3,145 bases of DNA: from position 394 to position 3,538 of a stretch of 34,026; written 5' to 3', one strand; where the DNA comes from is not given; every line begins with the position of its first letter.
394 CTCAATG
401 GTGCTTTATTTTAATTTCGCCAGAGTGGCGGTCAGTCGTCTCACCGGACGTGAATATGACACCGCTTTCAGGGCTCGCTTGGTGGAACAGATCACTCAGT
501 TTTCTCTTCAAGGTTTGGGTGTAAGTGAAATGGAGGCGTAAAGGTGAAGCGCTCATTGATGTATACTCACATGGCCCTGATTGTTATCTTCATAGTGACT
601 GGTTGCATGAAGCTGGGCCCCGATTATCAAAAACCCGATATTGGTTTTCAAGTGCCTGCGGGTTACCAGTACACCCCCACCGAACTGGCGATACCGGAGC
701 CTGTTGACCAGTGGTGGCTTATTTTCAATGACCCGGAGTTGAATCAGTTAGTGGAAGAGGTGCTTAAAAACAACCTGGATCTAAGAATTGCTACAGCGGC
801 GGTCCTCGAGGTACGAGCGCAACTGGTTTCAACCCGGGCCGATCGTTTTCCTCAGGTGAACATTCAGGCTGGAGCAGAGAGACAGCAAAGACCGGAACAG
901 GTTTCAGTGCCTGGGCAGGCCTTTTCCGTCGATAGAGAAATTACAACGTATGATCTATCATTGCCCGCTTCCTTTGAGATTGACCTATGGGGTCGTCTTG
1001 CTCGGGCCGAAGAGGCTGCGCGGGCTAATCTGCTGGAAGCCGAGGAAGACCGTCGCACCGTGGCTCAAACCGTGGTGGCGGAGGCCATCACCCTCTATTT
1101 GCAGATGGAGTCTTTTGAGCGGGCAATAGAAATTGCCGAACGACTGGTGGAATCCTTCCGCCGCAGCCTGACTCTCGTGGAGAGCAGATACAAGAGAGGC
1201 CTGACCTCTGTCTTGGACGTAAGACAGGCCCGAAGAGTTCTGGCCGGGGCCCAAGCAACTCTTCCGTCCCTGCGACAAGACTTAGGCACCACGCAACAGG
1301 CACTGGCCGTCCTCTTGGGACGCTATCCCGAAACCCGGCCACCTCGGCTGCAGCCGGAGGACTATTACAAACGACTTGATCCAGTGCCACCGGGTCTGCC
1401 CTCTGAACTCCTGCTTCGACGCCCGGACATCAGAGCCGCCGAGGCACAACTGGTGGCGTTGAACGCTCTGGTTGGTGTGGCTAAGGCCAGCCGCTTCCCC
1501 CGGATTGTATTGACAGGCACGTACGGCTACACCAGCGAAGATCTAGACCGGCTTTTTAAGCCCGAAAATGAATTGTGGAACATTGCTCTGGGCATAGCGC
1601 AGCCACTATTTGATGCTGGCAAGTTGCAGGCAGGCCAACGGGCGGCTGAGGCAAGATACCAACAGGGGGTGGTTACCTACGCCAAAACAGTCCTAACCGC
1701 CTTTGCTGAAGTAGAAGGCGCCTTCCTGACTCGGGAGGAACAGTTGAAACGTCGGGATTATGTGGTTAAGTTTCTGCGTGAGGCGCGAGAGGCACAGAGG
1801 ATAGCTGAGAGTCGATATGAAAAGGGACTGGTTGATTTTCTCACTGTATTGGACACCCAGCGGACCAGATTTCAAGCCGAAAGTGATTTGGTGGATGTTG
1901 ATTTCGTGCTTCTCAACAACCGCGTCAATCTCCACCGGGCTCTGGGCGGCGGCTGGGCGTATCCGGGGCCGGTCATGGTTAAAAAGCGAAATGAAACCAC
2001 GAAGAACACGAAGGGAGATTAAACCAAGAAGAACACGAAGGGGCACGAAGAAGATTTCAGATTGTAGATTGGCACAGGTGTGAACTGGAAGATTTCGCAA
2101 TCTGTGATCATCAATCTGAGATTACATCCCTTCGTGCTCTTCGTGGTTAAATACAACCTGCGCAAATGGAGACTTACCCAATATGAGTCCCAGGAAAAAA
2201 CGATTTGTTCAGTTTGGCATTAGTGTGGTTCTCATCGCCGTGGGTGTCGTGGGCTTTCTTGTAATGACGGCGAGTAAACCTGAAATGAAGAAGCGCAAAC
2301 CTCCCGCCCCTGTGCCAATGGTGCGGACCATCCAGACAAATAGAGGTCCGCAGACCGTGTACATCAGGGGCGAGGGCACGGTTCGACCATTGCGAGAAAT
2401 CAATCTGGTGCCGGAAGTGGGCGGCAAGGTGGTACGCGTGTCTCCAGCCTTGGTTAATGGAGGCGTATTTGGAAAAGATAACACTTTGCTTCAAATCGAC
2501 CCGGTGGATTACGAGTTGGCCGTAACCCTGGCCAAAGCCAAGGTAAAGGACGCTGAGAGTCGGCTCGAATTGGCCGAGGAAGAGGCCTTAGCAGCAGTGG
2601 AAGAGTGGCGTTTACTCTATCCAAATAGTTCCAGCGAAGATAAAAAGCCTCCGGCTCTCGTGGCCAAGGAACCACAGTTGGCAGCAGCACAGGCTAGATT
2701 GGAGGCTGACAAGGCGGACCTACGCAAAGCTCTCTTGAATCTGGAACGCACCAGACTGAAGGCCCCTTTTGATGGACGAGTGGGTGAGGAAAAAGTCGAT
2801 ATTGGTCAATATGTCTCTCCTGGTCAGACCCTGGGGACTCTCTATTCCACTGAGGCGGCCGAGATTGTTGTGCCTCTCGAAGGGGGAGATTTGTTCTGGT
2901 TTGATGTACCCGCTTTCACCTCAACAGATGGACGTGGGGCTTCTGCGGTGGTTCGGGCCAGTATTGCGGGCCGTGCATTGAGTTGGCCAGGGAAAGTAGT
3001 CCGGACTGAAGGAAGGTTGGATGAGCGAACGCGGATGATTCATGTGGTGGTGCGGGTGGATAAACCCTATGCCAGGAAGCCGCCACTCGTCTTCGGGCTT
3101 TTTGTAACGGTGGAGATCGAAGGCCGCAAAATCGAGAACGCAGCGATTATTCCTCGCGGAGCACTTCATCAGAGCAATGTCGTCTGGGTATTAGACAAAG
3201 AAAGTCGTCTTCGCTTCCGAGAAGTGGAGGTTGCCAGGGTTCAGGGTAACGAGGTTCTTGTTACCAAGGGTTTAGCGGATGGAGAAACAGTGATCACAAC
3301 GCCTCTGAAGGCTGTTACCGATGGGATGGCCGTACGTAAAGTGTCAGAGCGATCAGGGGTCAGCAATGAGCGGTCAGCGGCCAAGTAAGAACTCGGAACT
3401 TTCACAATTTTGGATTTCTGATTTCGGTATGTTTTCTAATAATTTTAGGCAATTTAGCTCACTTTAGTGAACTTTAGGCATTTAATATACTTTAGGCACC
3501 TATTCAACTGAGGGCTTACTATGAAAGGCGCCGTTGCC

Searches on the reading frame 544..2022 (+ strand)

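Call 96: search_protein_families(library=pfam, max_evalue=0.00001, proteins=[window:544-2022:+])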
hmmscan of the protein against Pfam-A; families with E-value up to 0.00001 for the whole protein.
window:544-2022:+ (492 aa): 1 family
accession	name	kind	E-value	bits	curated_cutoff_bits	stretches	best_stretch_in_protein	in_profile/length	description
PF02321.23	OEP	-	9.8e-57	192.2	22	2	288-468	7-187/187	Outer membrane efflux protein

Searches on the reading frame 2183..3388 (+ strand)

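Call 96: search_protein_families(library=pfam, max_evalue=0.00001, proteins=[window:2183-3388:+])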
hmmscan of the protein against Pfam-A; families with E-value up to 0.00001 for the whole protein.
window:2183-3388:+ (401 aa): 2 families
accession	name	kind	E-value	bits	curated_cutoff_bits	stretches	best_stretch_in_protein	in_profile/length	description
PF13437.12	HlyD_3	-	1.9e-11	45.1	22.2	1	192-305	2-106/106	HlyD family secretion protein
PF16576.10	HlyD_D23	-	8.7e-06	25.6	30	0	112-224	33-143/214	Barrel-sandwich domain of CusB or HlyD membrane-fusion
